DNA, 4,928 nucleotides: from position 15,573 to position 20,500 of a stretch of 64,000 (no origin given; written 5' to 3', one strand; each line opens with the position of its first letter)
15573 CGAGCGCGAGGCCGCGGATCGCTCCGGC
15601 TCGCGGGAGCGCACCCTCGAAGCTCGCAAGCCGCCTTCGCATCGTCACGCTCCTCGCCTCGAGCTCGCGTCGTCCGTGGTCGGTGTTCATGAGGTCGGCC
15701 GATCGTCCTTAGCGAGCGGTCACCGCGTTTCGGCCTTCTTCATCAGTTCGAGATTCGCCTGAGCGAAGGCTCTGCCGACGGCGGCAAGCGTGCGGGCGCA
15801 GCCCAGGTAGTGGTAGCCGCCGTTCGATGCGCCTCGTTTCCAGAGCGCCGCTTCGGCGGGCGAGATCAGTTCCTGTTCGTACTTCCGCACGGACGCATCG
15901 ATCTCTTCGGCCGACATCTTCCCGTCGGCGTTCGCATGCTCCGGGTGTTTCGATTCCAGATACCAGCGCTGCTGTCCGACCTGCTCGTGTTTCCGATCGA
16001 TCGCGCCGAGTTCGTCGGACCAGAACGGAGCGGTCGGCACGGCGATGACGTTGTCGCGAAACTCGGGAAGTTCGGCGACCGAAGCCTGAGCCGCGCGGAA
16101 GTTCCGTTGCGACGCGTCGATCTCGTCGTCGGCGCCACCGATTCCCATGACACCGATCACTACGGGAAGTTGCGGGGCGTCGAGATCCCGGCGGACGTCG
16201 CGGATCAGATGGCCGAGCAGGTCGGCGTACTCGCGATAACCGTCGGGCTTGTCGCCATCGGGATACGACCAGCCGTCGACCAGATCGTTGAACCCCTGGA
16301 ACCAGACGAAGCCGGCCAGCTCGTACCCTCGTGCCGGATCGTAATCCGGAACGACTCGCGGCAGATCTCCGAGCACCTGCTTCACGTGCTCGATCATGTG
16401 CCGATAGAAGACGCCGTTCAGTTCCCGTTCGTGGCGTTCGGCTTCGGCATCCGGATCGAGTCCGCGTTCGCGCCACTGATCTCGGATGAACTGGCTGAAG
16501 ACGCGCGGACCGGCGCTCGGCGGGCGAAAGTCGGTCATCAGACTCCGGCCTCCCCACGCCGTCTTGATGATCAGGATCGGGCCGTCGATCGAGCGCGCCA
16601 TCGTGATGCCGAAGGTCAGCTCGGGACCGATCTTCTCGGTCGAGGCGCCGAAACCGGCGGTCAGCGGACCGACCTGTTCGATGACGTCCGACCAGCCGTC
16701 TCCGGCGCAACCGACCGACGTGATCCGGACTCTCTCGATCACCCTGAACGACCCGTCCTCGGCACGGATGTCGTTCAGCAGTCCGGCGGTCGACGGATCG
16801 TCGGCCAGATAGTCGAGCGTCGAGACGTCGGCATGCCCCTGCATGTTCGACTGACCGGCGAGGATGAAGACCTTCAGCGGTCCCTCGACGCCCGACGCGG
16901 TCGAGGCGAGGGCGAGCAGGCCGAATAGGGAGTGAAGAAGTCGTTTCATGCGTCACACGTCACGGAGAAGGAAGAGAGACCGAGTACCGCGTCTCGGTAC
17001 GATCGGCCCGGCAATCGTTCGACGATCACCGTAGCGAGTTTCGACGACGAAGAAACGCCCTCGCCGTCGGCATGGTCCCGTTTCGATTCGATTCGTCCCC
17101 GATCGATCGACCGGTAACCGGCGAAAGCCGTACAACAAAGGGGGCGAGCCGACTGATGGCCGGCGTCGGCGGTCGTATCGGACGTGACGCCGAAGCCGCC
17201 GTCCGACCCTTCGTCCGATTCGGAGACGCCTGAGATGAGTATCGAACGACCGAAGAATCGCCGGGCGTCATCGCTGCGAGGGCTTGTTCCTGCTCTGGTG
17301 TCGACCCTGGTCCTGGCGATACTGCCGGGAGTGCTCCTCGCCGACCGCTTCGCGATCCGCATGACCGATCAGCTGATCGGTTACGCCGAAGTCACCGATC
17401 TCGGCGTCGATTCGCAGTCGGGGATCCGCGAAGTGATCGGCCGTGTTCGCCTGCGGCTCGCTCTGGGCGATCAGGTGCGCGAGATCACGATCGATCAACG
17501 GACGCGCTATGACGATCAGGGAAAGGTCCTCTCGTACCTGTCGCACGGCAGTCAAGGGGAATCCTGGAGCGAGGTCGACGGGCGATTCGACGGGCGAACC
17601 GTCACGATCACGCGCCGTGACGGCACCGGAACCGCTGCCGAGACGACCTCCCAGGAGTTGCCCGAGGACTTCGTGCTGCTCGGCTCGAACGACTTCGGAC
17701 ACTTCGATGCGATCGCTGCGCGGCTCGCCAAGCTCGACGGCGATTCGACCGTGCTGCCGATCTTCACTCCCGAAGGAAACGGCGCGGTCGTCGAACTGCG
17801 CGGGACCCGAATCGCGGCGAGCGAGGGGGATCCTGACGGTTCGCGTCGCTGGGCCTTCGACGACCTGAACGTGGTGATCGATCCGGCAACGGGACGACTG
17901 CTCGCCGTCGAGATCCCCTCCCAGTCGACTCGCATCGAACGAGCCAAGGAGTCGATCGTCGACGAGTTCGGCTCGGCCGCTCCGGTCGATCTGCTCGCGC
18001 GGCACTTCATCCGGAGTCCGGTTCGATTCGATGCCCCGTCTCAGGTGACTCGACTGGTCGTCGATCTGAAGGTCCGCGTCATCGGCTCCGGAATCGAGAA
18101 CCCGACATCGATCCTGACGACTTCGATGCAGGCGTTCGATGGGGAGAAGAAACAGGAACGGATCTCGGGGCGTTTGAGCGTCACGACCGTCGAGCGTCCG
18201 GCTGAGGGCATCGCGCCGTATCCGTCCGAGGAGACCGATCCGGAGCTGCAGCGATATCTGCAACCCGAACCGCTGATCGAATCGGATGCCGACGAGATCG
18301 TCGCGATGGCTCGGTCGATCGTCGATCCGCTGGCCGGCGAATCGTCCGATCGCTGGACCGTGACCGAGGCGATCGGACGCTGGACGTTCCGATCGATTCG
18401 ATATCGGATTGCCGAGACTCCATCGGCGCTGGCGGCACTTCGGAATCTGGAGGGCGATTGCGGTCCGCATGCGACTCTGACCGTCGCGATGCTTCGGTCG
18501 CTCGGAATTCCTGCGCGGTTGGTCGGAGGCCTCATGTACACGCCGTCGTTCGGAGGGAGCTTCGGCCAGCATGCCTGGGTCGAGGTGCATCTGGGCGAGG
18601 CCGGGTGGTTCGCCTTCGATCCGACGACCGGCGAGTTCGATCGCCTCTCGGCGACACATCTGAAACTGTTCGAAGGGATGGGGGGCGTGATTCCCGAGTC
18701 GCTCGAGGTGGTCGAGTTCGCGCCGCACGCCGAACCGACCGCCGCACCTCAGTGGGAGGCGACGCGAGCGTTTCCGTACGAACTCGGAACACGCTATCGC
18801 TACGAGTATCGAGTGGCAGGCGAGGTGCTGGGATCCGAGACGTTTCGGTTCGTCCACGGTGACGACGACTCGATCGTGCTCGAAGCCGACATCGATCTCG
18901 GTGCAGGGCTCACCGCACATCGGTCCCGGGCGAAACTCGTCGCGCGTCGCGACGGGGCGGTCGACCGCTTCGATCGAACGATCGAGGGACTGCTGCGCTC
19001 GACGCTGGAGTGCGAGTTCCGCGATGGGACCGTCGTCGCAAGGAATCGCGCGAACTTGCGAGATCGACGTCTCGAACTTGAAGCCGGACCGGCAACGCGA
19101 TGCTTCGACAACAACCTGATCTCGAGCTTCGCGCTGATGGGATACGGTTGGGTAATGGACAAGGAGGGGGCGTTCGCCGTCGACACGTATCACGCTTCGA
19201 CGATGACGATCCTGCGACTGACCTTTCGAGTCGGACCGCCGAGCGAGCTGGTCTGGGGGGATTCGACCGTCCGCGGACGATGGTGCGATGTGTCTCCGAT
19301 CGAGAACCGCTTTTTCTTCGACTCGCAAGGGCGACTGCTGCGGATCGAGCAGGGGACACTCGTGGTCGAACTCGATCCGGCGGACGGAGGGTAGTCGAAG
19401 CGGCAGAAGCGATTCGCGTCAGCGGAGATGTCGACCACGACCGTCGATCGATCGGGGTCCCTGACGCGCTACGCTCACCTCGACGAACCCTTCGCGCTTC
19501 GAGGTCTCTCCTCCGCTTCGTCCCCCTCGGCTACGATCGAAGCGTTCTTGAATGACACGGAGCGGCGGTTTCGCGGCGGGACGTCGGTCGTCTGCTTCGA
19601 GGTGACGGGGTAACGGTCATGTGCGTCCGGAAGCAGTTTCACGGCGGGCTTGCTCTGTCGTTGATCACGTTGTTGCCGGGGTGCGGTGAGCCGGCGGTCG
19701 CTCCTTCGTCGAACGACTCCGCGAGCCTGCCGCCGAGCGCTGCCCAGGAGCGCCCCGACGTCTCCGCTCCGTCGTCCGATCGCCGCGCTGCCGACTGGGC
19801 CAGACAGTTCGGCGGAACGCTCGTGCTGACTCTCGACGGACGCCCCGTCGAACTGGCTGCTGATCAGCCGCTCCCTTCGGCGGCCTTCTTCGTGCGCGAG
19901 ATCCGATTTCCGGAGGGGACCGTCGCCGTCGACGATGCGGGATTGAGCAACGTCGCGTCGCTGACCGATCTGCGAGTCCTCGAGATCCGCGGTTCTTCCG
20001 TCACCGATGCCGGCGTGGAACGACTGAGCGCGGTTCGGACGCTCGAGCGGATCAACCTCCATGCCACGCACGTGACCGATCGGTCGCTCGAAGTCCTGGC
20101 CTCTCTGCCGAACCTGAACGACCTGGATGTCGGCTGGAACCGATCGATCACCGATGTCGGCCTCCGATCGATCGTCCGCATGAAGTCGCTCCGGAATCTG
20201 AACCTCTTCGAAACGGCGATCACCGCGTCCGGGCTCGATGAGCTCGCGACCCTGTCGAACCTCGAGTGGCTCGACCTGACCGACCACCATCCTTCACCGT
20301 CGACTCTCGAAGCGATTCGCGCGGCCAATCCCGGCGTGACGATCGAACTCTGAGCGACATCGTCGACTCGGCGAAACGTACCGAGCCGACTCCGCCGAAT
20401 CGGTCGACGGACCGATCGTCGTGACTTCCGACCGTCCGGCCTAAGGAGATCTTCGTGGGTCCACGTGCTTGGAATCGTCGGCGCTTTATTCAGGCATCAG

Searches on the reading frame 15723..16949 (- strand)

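Call 72: search_protein_families(library=pfam, proteins=[window:15723-16949:-], max_evalue=0.001)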
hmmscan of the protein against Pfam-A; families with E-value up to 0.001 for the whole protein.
window:15723-16949:- (409 aa): 1 family
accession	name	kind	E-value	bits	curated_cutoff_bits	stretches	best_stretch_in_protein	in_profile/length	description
PF03629.24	SASA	-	2.3e-18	67.1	24.8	1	25-289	2-184/226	Carbohydrate esterase, sialic acid-specific acetylesterase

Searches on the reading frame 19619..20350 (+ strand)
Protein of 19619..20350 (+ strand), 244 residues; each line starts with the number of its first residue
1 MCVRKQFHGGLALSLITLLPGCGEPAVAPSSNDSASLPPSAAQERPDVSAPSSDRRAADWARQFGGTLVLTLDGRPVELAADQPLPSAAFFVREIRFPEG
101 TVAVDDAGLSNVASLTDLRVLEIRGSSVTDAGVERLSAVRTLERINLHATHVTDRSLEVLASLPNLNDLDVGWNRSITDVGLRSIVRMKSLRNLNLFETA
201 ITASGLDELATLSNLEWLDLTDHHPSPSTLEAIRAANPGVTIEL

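Call 72: search_protein_families(library=pfam, proteins=[window:19619-20350:+], max_evalue=0.001)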
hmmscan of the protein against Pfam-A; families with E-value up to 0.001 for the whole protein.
window:19619-20350:+ (244 aa): 6 families
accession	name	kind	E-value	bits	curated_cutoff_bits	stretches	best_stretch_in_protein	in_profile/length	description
PF13855.12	LRR_8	-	4.5e-08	33.2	27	1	164-221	1-57/61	Leucine rich repeat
PF12799.13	LRR_4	-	3.2e-07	30.8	27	0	141-182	2-42/44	Leucine Rich repeats (2 copies)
PF13516.12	LRR_6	-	1.2e-06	28.6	23.4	0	164-185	3-23/24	Leucine Rich repeat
PF23598.1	LRR_14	-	3.9e-05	23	40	1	111-218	88-194/353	Leucine-rich repeat region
PF24758.1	LRR_At5g56370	-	8.9e-05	22.7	27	0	102-177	23-100/227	FBD-associated F-box protein At5g56370, LRR repeats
PF25013.1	LRR_Zer-1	-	0.00013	22.6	27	0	159-224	3-65/137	Zer-1-like, Leucine-rich repeats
